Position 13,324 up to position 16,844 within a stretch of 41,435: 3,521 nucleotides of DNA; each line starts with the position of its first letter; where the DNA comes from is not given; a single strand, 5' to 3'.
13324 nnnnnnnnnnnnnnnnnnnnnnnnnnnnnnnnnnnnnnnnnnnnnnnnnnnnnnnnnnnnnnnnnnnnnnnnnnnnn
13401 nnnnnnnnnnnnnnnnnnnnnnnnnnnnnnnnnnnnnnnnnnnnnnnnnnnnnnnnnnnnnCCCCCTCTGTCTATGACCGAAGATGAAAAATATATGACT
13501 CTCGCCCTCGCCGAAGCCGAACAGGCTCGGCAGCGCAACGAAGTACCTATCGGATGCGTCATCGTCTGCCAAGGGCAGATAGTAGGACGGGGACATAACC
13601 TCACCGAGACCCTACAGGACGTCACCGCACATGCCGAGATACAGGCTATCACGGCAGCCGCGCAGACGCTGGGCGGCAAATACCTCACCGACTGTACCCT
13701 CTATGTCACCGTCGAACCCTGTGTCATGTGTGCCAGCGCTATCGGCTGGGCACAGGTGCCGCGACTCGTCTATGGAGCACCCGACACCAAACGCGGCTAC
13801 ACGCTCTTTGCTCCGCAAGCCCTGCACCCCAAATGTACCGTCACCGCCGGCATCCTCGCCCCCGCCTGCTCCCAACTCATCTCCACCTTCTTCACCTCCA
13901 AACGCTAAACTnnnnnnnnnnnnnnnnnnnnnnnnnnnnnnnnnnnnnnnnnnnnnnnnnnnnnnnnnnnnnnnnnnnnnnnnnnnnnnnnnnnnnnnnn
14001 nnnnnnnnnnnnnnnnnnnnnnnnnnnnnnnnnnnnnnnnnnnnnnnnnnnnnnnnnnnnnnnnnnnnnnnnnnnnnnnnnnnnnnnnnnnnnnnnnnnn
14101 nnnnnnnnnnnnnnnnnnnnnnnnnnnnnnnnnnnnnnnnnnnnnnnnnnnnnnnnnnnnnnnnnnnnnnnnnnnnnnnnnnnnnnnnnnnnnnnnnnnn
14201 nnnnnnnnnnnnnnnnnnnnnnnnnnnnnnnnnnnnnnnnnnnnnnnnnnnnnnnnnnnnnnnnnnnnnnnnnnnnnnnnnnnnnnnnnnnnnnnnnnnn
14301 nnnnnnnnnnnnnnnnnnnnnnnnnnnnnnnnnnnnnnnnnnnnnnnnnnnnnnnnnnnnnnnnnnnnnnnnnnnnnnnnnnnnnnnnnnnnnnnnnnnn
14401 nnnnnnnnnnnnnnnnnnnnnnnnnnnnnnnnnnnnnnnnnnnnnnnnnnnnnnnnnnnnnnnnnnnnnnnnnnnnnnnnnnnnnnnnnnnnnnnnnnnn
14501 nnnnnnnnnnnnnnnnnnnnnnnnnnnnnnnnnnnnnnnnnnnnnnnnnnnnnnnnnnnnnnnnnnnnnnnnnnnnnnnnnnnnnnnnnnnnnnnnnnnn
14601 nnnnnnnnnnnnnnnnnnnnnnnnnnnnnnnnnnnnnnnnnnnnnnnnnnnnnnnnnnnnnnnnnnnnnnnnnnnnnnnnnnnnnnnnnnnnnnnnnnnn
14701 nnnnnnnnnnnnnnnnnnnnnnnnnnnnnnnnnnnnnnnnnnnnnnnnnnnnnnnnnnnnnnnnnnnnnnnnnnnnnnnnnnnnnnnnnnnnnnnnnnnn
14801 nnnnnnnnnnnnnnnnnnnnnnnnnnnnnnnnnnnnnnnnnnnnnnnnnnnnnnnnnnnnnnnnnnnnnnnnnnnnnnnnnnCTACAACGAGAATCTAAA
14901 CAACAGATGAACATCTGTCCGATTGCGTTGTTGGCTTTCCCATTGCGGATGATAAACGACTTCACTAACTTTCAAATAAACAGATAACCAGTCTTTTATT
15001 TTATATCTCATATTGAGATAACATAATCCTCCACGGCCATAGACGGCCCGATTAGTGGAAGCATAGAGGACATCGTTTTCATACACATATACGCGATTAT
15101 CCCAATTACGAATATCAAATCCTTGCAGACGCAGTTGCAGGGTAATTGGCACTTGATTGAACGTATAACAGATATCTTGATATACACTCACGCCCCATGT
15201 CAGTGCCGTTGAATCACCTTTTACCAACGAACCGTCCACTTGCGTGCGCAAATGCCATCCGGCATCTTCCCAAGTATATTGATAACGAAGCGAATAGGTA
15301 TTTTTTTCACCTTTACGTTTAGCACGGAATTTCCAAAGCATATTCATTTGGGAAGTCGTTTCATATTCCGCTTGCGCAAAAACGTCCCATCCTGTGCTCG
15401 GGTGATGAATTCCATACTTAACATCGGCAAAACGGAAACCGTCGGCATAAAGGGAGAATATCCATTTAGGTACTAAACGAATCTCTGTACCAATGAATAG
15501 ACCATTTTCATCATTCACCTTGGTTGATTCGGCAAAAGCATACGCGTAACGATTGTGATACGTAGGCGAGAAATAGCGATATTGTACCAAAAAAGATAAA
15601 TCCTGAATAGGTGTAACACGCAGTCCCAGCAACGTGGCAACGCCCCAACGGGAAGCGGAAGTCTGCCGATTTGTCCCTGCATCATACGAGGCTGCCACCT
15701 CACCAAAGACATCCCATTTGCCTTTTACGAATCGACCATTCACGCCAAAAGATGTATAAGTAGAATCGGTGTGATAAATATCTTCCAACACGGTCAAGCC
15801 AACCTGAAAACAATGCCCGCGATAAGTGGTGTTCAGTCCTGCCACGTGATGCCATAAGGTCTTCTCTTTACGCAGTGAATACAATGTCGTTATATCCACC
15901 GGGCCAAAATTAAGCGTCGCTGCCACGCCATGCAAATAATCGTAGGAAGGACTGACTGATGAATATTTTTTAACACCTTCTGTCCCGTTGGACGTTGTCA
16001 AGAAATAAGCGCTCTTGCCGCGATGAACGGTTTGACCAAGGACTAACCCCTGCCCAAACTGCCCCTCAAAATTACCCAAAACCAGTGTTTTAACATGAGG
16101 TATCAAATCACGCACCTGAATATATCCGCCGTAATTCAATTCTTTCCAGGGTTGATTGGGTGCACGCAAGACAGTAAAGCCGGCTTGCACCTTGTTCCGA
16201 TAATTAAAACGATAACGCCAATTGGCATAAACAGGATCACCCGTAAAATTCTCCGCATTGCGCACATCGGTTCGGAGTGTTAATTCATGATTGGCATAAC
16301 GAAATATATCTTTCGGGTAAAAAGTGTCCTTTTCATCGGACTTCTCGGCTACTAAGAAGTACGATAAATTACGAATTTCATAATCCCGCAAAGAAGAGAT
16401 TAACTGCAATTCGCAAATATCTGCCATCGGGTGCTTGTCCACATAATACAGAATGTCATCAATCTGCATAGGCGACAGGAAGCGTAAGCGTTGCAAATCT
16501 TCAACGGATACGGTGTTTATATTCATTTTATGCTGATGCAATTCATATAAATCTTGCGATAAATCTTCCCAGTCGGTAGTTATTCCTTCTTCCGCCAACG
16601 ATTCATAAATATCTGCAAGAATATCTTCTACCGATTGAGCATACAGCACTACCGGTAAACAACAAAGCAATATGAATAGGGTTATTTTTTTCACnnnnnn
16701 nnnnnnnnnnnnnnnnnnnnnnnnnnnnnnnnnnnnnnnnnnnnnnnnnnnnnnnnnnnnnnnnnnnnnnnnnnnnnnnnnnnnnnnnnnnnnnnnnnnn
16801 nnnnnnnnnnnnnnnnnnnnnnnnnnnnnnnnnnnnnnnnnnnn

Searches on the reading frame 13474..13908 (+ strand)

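Call 91: search_protein_families(library=pfam, proteins=[window:13474-13908:+], max_evalue=0.001)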
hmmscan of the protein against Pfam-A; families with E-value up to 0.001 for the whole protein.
window:13474-13908:+ (144 aa): 4 families
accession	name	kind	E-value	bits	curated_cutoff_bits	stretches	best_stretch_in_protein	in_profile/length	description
PF14437.12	MafB19-deam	-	3.2e-31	108.6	27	1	3-112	2-111/142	MafB19-like deaminase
PF00383.29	dCMP_cyt_deam_1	-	1e-30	106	25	1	1-101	1-101/102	Cytidine and deoxycytidylate deaminase zinc-binding region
PF14439.12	Bd3614-deam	-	9.4e-06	26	38.5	1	28-94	13-78/113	Bd3614-like deaminase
PF18750.7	SNAD4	-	0.00029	21.3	27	1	44-90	22-71/130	Secreted Novel AID/APOBEC-like Deaminase 4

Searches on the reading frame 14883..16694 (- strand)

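Call 6: search_protein_families(library=pfam, proteins=[window:14883-16694:-], max_evalue=0.001)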
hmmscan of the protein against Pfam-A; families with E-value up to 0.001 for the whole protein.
window:14883-16694:- (603 aa): 2 families
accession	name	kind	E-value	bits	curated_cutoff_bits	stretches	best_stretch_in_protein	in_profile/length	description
PF12836.13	HHH_3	-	0.0001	22.8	27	1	54-111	3-61/65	Helix-hairpin-helix motif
PF11383.14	DUF3187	-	0.00079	19.1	24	0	318-382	202-269/320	Protein of unknown function (DUF3187)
